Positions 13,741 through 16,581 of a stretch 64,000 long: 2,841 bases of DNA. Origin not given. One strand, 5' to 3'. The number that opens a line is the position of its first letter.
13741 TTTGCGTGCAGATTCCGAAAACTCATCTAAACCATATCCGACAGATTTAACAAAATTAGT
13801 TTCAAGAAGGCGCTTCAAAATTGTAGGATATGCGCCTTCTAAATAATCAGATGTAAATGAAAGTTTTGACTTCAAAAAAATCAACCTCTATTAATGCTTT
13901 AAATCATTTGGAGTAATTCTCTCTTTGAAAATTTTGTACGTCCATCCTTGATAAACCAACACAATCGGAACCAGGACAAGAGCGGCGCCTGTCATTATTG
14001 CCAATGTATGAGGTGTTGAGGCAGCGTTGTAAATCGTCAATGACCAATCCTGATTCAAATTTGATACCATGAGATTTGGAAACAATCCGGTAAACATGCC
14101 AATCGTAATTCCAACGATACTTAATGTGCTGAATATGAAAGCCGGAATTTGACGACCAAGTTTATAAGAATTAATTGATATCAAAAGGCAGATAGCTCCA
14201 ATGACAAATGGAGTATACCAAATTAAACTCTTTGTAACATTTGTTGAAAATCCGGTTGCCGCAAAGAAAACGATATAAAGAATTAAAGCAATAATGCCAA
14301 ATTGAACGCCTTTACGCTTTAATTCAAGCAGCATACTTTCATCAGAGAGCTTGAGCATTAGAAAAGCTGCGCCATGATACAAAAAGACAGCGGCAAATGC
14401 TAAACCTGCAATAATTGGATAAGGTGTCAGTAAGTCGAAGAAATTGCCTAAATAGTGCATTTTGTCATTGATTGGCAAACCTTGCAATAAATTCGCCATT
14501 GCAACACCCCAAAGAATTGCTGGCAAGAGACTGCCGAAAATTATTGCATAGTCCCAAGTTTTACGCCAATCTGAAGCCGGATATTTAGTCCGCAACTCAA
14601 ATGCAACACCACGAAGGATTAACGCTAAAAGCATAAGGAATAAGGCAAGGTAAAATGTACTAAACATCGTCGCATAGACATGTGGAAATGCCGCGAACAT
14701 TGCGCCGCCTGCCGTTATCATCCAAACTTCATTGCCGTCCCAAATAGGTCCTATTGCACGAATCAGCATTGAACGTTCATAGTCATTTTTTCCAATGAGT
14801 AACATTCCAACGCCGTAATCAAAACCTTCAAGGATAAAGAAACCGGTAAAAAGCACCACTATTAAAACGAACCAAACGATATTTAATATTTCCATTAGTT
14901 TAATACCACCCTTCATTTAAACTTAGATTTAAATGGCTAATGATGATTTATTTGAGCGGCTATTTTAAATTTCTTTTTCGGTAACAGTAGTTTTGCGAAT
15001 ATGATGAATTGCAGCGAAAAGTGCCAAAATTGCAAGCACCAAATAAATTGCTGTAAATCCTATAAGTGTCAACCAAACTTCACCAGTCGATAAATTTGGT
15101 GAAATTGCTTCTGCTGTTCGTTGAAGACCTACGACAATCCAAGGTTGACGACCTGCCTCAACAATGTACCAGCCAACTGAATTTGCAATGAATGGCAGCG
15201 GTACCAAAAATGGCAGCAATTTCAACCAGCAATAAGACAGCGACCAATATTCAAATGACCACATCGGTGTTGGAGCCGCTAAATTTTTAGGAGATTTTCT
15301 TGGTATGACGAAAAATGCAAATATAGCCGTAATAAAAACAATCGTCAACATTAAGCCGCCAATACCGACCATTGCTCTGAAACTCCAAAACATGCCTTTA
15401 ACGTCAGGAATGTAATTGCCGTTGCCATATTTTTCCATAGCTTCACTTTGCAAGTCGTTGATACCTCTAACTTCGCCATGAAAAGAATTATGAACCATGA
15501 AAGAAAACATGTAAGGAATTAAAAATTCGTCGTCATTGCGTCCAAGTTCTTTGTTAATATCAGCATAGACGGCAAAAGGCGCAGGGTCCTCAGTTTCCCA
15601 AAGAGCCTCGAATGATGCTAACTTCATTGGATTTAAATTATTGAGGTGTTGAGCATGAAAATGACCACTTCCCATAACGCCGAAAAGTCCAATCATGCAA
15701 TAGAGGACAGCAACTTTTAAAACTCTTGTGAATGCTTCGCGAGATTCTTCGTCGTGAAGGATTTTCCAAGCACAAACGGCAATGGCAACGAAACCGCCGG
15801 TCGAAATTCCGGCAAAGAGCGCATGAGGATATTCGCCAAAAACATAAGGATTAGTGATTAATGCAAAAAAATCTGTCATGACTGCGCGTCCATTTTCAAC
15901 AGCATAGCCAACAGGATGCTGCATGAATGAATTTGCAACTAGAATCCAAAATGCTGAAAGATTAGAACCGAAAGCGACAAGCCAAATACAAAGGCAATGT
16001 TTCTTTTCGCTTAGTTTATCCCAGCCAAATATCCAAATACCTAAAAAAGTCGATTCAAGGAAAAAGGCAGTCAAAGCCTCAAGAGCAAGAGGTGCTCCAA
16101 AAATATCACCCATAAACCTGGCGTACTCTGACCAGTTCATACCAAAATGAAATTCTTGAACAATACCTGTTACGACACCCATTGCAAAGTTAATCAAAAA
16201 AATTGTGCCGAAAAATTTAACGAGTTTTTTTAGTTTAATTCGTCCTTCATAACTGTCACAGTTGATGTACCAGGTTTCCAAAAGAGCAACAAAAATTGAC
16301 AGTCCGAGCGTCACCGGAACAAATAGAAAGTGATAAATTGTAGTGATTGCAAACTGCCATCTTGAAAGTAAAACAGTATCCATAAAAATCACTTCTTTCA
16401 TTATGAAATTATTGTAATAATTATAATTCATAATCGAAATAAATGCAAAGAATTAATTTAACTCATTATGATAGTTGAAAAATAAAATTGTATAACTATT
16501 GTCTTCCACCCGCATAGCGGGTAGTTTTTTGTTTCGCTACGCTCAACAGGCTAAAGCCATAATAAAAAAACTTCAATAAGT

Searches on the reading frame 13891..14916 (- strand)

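Call 55: search_protein_families(library=ncbifam, max_evalue=1e-10, proteins=[window:13891-14916:-])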
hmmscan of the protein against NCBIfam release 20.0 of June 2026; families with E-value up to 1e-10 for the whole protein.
window:13891-14916:- (341 aa): 3 families
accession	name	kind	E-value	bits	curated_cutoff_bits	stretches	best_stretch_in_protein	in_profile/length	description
TIGR00203.1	cydB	equivalog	7.4e-89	298.6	117.3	2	8-220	4-218/378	cytochrome d ubiquinol oxidase subunit II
NF011579.0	PRK15003.1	equivalog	4.2e-69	233.6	718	2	8-222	4-219/379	cytochrome d ubiquinol oxidase subunit II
NF011602.0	PRK15028.1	equivalog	5.2e-60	203.8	681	2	9-192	5-194/378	cytochrome d ubiquinol oxidase subunit II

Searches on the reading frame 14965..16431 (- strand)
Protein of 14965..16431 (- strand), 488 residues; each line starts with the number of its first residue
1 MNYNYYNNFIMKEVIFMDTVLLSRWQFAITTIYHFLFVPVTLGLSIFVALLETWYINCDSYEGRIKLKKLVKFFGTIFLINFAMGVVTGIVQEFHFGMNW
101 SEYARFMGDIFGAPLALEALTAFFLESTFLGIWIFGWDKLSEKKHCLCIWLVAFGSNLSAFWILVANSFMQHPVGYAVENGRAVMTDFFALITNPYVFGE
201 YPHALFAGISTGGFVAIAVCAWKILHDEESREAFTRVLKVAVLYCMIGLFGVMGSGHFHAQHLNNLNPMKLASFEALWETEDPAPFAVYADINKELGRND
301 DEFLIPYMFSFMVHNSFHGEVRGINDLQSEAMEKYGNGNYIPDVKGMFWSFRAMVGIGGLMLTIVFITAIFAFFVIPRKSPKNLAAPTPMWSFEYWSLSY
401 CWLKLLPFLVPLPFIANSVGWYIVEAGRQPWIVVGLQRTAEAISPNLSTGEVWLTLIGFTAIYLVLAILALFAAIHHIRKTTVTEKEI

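Call 55: search_protein_families(library=ncbifam, max_evalue=1e-10, proteins=[window:14965-16431:-])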
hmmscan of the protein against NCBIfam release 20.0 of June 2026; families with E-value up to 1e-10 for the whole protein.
window:14965-16431:- (488 aa): 2 families
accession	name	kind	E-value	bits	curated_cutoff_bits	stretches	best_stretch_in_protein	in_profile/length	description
NF011609.0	PRK15035.1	equivalog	9.8e-91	305.2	1025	1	18-337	3-320/514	cytochrome bd-II oxidase subunit 1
NF011677.0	PRK15097.1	equivalog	4.9e-88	296.1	968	1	17-338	2-321/522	cytochrome ubiquinol oxidase subunit I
